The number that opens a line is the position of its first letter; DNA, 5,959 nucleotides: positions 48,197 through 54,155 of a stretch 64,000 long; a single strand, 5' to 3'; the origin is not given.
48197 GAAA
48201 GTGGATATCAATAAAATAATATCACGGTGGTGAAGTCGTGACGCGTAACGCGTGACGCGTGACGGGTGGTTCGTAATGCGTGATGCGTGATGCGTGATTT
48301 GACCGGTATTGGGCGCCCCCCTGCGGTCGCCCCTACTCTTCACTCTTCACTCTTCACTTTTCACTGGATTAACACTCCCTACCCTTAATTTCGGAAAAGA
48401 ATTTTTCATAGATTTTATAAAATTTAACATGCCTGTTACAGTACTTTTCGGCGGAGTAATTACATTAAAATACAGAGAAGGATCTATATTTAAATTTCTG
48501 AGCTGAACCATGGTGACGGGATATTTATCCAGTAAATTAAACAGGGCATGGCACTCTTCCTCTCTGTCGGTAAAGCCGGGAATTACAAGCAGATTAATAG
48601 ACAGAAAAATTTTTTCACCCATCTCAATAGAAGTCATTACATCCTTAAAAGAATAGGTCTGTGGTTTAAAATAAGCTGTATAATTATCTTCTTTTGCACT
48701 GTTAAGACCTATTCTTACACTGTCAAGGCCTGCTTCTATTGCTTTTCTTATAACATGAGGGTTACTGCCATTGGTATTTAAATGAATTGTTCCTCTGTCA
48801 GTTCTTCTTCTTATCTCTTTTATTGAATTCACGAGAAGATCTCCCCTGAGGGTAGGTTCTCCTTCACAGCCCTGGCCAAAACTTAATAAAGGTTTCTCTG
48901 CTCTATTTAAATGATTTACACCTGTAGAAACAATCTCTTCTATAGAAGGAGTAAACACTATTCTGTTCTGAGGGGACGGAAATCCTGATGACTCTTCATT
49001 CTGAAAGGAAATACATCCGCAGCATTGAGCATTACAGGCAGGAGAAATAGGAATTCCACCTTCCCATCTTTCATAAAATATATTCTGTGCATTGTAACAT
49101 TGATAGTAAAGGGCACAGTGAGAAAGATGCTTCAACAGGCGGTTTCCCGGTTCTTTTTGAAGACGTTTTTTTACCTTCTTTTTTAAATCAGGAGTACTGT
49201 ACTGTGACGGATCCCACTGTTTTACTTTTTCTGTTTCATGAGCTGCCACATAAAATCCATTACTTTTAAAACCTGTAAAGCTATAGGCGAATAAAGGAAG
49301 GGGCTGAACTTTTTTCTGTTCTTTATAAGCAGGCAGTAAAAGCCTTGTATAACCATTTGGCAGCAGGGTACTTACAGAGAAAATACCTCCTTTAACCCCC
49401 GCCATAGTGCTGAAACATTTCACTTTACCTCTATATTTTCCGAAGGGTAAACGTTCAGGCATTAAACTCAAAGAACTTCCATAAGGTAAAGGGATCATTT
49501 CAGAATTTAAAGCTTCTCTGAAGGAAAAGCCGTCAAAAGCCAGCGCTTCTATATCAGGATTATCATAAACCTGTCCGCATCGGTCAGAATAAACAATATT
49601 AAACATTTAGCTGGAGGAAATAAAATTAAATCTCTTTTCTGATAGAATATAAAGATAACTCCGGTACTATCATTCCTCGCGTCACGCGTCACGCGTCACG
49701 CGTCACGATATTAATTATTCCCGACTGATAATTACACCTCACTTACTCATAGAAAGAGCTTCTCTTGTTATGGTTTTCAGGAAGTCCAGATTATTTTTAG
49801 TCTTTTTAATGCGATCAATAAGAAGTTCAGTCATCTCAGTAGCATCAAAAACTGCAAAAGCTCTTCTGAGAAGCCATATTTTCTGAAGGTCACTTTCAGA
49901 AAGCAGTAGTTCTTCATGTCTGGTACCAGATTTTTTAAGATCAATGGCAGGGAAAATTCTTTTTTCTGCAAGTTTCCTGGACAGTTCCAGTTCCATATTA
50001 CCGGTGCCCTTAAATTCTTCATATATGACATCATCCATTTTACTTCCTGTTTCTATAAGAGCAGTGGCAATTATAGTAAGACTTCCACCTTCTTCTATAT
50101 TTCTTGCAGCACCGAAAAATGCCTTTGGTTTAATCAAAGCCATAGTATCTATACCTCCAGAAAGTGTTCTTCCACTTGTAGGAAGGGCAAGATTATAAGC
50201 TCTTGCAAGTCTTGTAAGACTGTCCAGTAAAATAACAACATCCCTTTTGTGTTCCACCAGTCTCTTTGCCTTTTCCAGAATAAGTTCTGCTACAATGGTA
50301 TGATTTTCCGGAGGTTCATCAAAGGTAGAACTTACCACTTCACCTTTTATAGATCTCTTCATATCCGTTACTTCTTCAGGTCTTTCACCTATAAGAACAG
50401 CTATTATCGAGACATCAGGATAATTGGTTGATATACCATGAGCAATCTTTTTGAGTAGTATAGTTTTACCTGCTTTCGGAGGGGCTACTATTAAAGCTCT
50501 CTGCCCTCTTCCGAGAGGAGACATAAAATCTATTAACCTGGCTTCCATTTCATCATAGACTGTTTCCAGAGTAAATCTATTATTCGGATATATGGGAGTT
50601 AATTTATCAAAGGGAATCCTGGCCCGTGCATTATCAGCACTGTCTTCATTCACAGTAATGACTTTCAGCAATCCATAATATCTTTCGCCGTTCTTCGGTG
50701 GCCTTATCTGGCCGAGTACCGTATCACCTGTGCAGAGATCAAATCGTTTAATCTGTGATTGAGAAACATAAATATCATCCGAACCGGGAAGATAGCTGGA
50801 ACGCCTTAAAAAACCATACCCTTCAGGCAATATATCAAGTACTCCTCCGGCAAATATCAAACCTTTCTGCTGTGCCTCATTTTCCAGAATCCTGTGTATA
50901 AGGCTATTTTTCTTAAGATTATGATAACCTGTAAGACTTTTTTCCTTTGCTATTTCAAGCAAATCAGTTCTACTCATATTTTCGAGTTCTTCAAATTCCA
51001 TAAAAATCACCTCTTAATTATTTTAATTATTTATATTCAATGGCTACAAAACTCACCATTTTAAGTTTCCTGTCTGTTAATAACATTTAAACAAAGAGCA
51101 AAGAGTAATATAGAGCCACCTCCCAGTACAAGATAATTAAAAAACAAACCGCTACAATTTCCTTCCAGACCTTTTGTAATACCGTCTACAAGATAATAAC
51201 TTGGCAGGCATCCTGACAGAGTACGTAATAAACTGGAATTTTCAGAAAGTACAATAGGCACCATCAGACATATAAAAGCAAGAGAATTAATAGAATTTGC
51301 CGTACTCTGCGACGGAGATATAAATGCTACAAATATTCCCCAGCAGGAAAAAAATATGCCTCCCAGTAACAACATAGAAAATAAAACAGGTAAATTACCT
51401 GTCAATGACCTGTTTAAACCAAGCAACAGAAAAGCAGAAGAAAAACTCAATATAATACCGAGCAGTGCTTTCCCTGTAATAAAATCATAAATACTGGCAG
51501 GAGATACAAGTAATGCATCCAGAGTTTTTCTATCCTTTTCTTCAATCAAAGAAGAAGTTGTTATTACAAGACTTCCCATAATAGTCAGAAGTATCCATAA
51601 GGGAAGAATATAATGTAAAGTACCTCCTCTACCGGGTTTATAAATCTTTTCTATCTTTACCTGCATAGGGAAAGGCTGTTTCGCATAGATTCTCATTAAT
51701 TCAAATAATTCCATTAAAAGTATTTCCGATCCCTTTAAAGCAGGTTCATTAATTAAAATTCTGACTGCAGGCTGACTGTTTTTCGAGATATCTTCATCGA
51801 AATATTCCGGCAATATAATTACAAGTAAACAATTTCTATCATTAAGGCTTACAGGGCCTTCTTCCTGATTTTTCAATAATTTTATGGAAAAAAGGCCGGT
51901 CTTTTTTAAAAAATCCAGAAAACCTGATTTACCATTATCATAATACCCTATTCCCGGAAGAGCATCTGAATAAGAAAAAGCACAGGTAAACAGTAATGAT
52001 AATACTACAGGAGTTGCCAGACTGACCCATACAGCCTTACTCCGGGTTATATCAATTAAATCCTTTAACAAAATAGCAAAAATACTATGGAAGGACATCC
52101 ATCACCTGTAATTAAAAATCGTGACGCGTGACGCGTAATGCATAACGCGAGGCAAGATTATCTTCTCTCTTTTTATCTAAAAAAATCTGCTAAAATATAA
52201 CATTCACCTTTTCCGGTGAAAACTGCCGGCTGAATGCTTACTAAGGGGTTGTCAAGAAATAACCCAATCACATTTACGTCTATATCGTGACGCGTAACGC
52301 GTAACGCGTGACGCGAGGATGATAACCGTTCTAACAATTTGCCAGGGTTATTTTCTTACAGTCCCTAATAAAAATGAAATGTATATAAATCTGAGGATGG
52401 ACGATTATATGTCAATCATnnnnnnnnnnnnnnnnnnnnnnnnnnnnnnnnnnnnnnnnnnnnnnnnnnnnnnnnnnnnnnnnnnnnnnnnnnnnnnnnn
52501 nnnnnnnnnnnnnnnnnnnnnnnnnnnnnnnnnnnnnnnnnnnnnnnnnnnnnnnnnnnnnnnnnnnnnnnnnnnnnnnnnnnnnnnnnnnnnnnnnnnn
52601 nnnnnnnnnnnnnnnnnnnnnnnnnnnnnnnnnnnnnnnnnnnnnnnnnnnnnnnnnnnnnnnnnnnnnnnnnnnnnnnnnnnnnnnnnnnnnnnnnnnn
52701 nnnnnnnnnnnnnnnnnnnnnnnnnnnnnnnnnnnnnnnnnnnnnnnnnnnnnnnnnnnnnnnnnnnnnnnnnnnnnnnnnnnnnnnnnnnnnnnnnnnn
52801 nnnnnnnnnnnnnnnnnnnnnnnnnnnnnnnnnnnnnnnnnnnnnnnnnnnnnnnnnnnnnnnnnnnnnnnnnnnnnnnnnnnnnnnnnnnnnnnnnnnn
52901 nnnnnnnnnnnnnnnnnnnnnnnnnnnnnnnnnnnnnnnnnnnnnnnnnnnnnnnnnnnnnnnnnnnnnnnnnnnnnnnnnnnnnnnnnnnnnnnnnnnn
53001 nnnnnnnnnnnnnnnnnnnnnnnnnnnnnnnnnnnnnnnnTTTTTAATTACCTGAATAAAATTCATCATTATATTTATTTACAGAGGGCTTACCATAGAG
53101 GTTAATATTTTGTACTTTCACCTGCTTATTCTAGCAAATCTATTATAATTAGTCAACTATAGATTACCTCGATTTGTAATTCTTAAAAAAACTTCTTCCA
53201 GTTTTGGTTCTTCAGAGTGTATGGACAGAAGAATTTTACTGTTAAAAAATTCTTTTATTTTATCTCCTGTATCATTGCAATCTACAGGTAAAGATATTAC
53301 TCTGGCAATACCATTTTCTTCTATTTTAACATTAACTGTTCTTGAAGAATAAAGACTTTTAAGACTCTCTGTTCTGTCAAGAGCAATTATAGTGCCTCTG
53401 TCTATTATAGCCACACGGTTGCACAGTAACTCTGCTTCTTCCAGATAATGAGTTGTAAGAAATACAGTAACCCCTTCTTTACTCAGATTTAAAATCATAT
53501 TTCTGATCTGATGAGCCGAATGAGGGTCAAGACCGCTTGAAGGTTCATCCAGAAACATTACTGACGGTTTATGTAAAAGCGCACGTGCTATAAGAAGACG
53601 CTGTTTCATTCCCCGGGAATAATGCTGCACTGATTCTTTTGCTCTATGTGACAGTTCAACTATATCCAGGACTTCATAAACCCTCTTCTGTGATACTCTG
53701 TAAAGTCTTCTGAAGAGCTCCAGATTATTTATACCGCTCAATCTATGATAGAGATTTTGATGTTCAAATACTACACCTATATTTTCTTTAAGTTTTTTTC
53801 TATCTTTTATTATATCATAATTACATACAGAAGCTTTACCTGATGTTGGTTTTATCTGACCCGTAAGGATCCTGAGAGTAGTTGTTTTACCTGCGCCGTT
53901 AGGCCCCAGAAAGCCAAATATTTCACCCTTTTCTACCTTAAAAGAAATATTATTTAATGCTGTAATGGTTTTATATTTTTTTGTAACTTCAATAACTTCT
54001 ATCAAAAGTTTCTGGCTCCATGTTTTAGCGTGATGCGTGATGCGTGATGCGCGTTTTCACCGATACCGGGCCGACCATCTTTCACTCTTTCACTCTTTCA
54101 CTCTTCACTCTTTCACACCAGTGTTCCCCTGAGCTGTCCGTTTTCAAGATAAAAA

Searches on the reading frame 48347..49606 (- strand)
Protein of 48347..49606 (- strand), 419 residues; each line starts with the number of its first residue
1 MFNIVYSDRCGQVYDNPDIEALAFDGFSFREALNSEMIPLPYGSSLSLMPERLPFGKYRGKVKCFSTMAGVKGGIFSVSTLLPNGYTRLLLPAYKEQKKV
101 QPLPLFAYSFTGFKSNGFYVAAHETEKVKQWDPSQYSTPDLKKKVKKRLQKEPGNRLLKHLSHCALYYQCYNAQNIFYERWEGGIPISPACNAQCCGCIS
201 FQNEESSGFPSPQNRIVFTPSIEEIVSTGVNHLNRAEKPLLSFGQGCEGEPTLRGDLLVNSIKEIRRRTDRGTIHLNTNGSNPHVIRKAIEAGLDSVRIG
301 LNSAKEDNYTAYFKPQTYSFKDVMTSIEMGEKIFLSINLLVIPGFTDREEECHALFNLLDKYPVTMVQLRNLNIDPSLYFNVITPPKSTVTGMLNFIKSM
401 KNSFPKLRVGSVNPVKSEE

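Call 7: search_protein_families(library=pfam, proteins=[window:48347-49606:-])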
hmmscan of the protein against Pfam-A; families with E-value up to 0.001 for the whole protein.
window:48347-49606:- (419 aa): 1 family
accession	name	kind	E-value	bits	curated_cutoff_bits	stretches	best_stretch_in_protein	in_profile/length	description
PF04055.27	Radical_SAM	-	2.6e-12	47.7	29.5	1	185-351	1-161/166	Radical SAM superfamily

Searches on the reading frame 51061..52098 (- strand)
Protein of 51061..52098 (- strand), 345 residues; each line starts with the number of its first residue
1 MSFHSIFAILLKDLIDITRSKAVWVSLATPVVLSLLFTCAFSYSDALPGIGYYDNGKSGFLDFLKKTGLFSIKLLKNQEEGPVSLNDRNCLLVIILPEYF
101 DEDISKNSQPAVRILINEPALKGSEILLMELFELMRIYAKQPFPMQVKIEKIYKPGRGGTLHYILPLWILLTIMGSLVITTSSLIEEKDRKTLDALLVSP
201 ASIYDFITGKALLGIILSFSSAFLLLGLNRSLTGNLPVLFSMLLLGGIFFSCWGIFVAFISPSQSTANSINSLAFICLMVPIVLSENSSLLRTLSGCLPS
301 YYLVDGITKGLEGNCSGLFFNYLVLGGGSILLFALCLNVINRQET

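Call 54: search_protein_families(library=pfam, proteins=[window:51061-52098:-], max_evalue=0.00001)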
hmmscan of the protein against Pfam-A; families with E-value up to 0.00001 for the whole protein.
window:51061-52098:- (345 aa): 3 families
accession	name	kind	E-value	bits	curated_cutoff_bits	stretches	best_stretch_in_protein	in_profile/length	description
PF12698.13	ABC2_membrane_3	-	3.6e-26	92.5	31.6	1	22-335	2-344/347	ABC-2 family transporter protein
PF01061.29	ABC2_membrane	-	1.4e-10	41.5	26.9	1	170-309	58-208/211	ABC-2 type transporter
PF12679.13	ABC2_membrane_2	-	2.4e-09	37.3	27.2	1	8-286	2-205/283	ABC-2 family transporter protein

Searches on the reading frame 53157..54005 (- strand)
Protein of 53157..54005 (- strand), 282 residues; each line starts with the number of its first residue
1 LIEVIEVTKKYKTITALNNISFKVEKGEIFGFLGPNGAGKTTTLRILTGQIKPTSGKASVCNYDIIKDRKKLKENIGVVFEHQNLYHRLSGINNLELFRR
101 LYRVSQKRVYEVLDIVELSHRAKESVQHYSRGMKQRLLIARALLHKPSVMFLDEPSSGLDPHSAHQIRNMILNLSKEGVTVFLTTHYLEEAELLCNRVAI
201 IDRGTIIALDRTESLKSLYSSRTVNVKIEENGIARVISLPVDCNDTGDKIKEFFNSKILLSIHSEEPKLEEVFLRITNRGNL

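Call 7: search_protein_families(library=pfam, proteins=[window:53157-54005:-])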
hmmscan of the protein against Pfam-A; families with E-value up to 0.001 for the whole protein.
window:53157-54005:- (282 aa): 3 families
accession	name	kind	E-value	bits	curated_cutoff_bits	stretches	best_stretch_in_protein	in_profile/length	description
PF00005.33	ABC_tran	-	1.9e-33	116.4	25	1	17-156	1-136/137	ABC transporter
PF13304.12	AAA_21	-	9.3e-16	59.2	27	1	100-186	220-298/304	AAA domain, putative AbiEii toxin, Type IV TA system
PF13476.12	AAA_23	-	0.00078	20.6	27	0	19-84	14-83/201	AAA domain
